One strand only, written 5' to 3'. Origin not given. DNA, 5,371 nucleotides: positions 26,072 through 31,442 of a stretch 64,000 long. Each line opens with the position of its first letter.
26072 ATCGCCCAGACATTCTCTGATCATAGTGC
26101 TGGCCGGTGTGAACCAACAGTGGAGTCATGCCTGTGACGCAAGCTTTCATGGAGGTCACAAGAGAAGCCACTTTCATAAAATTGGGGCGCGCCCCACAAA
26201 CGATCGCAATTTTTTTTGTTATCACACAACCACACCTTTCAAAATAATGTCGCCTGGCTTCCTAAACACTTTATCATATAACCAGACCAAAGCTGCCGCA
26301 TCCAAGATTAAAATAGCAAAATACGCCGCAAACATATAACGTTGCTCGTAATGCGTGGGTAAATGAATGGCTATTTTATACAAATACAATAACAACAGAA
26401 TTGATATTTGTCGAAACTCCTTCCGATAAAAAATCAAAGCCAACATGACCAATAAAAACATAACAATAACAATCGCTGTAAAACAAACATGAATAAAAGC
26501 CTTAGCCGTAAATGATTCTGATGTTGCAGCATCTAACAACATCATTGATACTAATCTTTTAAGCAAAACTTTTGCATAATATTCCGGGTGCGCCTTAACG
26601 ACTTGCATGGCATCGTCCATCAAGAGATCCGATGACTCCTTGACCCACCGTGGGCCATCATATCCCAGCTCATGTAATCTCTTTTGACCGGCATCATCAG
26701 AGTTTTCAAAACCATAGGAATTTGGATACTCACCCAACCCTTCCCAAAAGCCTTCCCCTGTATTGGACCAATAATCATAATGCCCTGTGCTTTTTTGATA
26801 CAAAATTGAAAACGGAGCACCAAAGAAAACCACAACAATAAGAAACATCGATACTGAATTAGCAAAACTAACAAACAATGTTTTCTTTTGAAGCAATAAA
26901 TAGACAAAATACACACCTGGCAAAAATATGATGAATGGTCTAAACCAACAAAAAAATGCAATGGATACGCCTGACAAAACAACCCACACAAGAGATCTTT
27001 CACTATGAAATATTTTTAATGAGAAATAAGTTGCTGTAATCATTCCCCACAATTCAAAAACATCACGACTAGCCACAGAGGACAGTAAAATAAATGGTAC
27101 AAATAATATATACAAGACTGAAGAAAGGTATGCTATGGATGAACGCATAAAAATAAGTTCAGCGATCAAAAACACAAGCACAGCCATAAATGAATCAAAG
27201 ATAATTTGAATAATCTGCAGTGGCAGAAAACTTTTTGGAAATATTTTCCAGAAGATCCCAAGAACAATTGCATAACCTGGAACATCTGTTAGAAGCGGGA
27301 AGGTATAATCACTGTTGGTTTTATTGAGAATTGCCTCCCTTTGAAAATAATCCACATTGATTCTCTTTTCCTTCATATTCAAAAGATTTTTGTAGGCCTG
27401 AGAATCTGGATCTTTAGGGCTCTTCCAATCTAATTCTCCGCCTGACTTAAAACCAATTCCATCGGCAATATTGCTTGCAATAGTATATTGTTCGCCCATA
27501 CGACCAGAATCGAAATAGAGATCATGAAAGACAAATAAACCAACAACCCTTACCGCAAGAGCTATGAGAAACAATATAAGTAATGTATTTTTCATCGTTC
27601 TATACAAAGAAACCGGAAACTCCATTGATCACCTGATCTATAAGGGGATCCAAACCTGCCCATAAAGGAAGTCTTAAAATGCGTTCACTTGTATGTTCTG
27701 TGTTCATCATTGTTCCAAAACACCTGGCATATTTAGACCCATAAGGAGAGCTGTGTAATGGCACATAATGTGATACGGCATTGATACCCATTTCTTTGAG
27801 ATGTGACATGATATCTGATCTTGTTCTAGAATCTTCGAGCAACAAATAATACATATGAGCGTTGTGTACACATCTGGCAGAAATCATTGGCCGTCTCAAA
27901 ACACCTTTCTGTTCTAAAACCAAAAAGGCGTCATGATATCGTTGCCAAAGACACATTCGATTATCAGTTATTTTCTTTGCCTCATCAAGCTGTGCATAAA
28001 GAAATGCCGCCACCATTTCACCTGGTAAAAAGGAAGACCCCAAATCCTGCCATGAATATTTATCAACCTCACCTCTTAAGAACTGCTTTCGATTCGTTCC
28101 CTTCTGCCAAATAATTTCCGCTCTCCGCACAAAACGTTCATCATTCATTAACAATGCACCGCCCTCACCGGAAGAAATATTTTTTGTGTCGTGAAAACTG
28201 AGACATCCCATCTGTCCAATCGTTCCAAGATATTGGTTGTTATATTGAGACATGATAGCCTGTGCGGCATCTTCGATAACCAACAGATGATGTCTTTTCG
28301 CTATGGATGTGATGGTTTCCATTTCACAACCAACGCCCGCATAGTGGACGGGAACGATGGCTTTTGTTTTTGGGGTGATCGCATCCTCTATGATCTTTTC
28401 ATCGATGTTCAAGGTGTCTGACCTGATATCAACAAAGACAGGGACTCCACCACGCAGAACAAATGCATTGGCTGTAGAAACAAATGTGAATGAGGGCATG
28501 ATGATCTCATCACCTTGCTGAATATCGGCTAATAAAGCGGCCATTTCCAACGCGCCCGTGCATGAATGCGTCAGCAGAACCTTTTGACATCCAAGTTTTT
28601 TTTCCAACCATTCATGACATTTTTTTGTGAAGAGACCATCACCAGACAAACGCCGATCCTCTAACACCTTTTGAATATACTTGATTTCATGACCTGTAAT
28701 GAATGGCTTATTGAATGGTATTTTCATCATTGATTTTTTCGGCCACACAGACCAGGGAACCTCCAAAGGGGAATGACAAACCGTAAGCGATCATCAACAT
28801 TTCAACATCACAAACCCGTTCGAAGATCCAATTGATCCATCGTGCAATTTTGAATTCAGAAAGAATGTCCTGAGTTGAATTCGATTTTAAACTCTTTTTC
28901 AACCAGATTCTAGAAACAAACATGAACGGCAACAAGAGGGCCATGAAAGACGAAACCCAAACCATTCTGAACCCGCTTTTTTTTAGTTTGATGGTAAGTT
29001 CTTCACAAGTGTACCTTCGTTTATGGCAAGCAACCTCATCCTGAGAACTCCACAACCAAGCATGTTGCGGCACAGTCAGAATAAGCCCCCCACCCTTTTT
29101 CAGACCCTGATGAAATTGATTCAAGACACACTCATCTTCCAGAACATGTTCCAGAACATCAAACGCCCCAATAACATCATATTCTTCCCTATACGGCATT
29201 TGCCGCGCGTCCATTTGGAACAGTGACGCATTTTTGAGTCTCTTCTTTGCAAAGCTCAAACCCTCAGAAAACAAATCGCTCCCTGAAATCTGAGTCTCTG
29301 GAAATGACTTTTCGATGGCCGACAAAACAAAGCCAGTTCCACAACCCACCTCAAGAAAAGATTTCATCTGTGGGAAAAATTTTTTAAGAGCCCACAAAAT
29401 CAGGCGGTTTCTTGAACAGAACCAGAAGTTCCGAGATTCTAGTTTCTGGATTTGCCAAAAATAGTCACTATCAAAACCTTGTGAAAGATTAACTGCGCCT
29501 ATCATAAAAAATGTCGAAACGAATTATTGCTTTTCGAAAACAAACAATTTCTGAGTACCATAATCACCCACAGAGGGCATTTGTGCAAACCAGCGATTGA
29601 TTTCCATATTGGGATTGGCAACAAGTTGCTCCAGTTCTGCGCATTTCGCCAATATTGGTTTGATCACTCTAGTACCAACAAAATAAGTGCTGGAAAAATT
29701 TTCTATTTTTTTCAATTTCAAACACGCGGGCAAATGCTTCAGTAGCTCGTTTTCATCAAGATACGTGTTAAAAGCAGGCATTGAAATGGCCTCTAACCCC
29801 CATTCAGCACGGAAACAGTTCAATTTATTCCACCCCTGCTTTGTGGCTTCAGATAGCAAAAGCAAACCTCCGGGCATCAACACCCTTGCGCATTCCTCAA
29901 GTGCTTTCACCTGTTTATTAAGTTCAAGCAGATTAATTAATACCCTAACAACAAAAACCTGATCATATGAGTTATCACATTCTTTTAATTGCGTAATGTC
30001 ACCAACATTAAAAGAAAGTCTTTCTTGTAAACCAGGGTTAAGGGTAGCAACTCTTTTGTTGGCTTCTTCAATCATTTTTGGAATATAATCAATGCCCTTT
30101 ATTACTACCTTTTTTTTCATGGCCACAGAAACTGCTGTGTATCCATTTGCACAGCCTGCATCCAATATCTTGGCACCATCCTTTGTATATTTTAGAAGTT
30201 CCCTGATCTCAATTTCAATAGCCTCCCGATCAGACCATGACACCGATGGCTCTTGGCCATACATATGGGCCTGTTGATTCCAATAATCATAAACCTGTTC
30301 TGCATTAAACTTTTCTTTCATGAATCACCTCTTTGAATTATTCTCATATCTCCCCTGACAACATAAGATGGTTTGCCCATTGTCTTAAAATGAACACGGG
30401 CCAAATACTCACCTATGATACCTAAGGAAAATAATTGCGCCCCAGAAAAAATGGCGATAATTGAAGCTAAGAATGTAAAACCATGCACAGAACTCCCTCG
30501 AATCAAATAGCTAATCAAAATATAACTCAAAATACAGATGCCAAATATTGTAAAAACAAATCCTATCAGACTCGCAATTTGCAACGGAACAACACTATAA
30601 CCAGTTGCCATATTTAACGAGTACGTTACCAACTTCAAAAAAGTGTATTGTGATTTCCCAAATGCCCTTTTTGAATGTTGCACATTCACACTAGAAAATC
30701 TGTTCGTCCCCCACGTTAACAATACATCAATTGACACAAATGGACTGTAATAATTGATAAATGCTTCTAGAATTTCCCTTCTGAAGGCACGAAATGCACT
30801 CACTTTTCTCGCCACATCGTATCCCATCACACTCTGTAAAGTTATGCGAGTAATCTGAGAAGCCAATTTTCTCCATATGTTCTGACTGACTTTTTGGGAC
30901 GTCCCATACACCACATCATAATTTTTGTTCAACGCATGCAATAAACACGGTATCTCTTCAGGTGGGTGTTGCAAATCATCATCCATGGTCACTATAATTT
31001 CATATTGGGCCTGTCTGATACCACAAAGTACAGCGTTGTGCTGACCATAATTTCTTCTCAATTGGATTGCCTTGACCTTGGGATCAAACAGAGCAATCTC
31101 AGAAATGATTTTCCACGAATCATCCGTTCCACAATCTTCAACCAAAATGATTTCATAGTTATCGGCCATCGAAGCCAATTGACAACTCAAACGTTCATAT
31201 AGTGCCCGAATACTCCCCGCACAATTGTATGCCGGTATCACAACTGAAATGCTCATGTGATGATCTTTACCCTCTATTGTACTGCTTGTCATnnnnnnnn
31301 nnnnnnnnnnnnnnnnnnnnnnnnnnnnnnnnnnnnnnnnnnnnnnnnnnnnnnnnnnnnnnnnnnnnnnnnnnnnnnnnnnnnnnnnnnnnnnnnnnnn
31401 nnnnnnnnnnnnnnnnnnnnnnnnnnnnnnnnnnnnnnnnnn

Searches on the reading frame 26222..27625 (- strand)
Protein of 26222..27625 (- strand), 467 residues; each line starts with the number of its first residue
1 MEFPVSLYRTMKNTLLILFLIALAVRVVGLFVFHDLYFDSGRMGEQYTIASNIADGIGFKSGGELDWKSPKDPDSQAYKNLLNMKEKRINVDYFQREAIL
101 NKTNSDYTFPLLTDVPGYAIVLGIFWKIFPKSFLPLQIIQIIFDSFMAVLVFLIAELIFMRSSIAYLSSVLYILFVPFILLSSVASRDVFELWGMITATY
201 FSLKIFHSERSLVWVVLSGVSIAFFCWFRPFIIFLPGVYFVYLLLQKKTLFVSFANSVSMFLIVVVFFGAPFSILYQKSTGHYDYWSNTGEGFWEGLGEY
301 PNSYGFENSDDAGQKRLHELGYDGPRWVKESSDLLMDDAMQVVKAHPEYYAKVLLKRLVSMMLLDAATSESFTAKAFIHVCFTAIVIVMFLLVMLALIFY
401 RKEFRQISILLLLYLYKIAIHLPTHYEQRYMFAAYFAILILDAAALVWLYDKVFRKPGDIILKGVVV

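Call 6: search_protein_families(library=pfam, proteins=[window:26222-27625:-], max_evalue=0.001)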
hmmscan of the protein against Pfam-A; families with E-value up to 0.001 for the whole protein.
window:26222-27625:- (467 aa): 1 family
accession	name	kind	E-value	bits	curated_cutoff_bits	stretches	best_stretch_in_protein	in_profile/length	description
PF13231.12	PMT_2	-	2.9e-07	31.3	26.1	1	116-267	4-154/160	Dolichyl-phosphate-mannose-protein mannosyltransferase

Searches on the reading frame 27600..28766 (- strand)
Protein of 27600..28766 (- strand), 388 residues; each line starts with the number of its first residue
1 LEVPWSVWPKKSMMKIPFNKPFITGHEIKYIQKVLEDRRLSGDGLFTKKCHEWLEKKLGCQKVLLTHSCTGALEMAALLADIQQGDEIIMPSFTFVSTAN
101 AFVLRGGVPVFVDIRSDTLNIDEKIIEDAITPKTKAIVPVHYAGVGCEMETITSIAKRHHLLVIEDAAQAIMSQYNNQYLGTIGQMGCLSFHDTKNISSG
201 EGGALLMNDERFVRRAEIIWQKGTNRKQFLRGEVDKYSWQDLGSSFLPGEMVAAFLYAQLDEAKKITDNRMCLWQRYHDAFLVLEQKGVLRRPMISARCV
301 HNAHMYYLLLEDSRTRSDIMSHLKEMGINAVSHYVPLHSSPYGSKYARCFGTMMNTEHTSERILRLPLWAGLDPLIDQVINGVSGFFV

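Call 6: search_protein_families(library=pfam, proteins=[window:27600-28766:-], max_evalue=0.001)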
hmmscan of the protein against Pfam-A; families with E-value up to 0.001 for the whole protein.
window:27600-28766:- (388 aa): 3 families
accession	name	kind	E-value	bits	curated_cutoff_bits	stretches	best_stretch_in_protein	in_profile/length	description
PF01041.23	DegT_DnrJ_EryC1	-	3.3e-85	286.9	19.8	1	24-381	4-357/360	DegT/DnrJ/EryC1/StrS aminotransferase family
PF00155.27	Aminotran_1_2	-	1.4e-07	31.5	19.7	1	52-168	53-187/361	Aminotransferase class I and II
PF00266.25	Aminotran_5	-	8.1e-07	28.8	21.5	1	61-174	62-183/371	Aminotransferase class-V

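Call 77: search_protein_families(library=ncbifam, proteins=[window:27600-28766:-], max_evalue=1e-10)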
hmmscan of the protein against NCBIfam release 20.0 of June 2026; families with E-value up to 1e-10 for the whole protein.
window:27600-28766:- (388 aa): 8 families
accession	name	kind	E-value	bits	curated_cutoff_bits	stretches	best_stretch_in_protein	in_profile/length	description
NF008687.0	PRK11706.1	equivalog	6.2e-179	594.6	375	1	15-384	1-371/375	dTDP-4-amino-4,6-dideoxygalactose transaminase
TIGR02379.1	ECA_wecE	subfamily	4.8e-173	575.2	434.85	1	16-374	2-361/376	dTDP-4-amino-4,6-dideoxy-D-glucose transaminase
TIGR03588.1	PseC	equivalog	5.5e-62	209.9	423.5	1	16-380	2-373/380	UDP-4-amino-4,6-dideoxy-N-acetyl-beta-L-altrosamine transaminase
NF008658.2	PRK11658.1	equivalog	6.1e-60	202.9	631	1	16-381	5-371/379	UDP-4-amino-4-deoxy-L-arabinose aminotransferase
TIGR04181.1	NHT_00031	hypoth_equivalog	4e-57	193.7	420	1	16-367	1-357/359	LegC family aminotransferase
NF011936.0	PRK15407.1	equivalog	7.5e-42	143.5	423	1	26-380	47-429/440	lipopolysaccharide biosynthesis protein RfbH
TIGR04427.1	PLP_DesI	equivalog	2.3e-35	122.5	650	1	31-367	38-362/390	dTDP-4-dehydro-6-deoxyglucose aminotransferase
NF005816.0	PRK07682.1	equivalog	2.5e-12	46.1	620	1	62-180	92-215/390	aminotransferase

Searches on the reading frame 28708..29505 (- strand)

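Call 6: search_protein_families(library=pfam, proteins=[window:28708-29505:-], max_evalue=0.001)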
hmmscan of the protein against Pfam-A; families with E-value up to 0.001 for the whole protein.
window:28708-29505:- (265 aa): 5 families
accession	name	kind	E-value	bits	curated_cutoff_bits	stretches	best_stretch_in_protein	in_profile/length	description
PF13489.12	Methyltransf_23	-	1.8e-14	54.2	27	1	41-181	18-161/164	Methyltransferase domain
PF08241.18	Methyltransf_11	-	1.3e-13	51.8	21.2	1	51-142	1-94/95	Methyltransferase domain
PF08242.18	Methyltransf_12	-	1.4e-13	51.8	30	1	51-141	1-98/98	Methyltransferase domain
PF13649.12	Methyltransf_25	-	2.1e-13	51.2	27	1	51-139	2-97/97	Methyltransferase domain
PF13847.12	Methyltransf_31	-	2.1e-13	50.6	27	1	49-152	6-119/145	Methyltransferase domain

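Call 77: search_protein_families(library=ncbifam, proteins=[window:28708-29505:-], max_evalue=1e-10)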
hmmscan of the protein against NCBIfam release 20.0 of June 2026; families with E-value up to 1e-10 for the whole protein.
window:28708-29505:- (265 aa): 1 family
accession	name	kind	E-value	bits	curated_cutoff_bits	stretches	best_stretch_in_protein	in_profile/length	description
TIGR02072.1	BioC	equivalog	2.9e-14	53.4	184.95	1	41-153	28-142/244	malonyl-ACP O-methyltransferase BioC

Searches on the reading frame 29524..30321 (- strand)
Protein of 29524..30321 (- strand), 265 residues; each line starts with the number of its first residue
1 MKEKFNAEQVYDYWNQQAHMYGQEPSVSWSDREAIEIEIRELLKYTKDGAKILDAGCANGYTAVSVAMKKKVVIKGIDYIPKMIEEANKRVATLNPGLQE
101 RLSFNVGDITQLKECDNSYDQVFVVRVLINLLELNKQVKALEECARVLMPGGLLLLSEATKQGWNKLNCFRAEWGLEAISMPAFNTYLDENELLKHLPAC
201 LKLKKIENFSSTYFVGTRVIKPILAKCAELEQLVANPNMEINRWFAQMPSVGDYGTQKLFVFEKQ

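Call 6: search_protein_families(library=pfam, proteins=[window:29524-30321:-], max_evalue=0.001)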
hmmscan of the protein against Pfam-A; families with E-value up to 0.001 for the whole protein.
window:29524-30321:- (265 aa): 11 families
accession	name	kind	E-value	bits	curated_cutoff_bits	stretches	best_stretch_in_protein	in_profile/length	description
PF13649.12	Methyltransf_25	-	4.4e-17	63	27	1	52-152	1-97/97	Methyltransferase domain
PF13847.12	Methyltransf_31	-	8.8e-17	61.6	27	1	47-161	2-114/145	Methyltransferase domain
PF08241.18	Methyltransf_11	-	7.7e-15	55.8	21.2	1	53-155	1-94/95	Methyltransferase domain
PF08242.18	Methyltransf_12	-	2.3e-11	44.7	30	1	53-154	1-98/98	Methyltransferase domain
PF01209.24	Ubie_methyltran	-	5.4e-10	39.5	20.1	1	44-167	43-162/233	ubiE/COQ5 methyltransferase family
PF01135.25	PCMT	-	6.2e-09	36.4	20.3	1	21-126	50-150/210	Protein-L-isoaspartate(D-aspartate) O-methyltransferase (PCMT)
PF13489.12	Methyltransf_23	-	3.5e-07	30.5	27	1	34-170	8-124/164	Methyltransferase domain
PF05401.17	NodS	-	1.8e-05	25.1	24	1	39-159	34-147/201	Nodulation protein S (NodS)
PF01739.24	CheR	-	2.5e-05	24.2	27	0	80-157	98-174/195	CheR methyltransferase, SAM binding domain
PF13679.12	Methyltransf_32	-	4.5e-05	23.9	27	1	45-125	22-105/143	Methyltransferase domain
PF02353.26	CMAS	-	0.00027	20.8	27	1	47-163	61-171/273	Mycolic acid cyclopropane synthetase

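Call 77: search_protein_families(library=ncbifam, proteins=[window:29524-30321:-], max_evalue=1e-10)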
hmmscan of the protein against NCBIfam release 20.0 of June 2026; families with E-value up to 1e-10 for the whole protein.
window:29524-30321:- (265 aa): 9 families
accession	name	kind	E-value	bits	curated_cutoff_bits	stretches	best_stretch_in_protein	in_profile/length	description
NF043040.1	corrin_prot_MT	hypoth_equivalog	5.3e-16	58.7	180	1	44-158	36-149/216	corrinoid protein-associated methyltransferase CpaM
NF040539.1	AST_met_ArsM_2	exception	1e-14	55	240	1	10-155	18-162/262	putative arsinothricin biosynthesis methyltransferase ArsM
TIGR01934.1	MenG_MenH_UbiE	subfamily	5.6e-14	52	158.35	1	45-171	38-156/223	ubiquinone/menaquinone biosynthesis methyltransferase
NF045667.1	MTase_DVU1556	equivalog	1.8e-12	47.2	155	1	47-163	21-126/213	DVU_1556 family methyltransferase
TIGR02021.1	BchM-ChlM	equivalog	5.2e-12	45.6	158.9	1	41-143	46-142/218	magnesium protoporphyrin IX methyltransferase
NF041536.1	ArsM_DUF2284_UU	exception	8.3e-12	44.2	575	1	47-159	75-183/459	arsenite methyltransferase/DUF2284 domain selenoprotein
NF047649.1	MTase_UXPK_star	exception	9.5e-12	44.5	460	1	47-158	76-183/283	methyltransferase/UXPK-star double selenoprotein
TIGR01983.1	UbiG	equivalog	1.2e-11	44.4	102.95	1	46-197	47-195/228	bifunctional 2-polyprenyl-6-hydroxyphenol methylase/3-demethylubiquinol 3-O-methyltransferase UbiG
TIGR02072.1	BioC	equivalog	9.7e-11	41.9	184.95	0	38-208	22-178/244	malonyl-ACP O-methyltransferase BioC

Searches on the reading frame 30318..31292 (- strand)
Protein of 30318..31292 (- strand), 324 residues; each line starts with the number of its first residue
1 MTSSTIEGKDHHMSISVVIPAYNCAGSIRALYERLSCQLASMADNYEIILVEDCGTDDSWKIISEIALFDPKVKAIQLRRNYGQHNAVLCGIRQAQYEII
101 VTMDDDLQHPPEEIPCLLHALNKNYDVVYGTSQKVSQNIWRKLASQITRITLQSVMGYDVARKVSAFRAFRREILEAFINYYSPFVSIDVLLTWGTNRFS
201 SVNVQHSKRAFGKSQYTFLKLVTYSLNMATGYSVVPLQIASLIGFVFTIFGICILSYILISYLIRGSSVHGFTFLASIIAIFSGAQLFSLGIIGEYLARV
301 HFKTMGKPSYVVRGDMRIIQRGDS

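Call 6: search_protein_families(library=pfam, proteins=[window:30318-31292:-], max_evalue=0.001)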
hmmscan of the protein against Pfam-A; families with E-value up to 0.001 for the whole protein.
window:30318-31292:- (324 aa): 2 families
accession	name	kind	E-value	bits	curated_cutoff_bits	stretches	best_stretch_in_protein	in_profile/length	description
PF00535.33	Glycos_transf_2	-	1.4e-32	113.4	23.3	1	16-176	1-165/168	Glycosyl transferase family 2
PF13641.12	Glyco_tranf_2_3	-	1.2e-05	25.9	27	1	15-178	3-174/230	Glycosyltransferase like family 2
